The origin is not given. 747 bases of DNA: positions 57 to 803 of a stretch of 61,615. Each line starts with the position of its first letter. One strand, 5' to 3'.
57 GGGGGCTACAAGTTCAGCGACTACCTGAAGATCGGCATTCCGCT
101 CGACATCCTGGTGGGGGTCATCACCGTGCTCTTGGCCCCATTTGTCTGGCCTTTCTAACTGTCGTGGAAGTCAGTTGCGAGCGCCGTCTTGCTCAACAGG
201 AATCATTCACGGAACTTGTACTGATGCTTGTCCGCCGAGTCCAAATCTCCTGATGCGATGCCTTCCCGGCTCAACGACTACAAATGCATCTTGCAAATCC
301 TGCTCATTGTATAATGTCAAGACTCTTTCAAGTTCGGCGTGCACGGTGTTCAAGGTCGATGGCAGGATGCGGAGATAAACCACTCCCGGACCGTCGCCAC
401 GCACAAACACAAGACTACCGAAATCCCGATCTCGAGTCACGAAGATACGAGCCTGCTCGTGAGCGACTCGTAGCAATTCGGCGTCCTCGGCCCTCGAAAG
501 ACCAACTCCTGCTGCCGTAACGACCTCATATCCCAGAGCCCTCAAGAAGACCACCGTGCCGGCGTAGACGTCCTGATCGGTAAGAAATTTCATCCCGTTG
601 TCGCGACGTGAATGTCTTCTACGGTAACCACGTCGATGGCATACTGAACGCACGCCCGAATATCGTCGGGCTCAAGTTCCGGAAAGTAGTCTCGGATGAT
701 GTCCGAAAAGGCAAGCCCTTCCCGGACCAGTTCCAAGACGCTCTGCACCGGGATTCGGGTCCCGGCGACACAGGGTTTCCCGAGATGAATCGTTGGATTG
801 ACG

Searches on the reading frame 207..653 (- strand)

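Call 51: search_protein_families(library=pfam, proteins=[window:207-653:-], max_evalue=0.00001)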
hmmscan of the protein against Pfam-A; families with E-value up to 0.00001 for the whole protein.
window:207-653:- (148 aa): 1 family
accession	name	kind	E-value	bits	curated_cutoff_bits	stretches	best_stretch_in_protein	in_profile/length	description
PF18480.7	DUF5615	-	3.5e-23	82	23.8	1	21-129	1-109/110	Domain of unknown function (DUF5615)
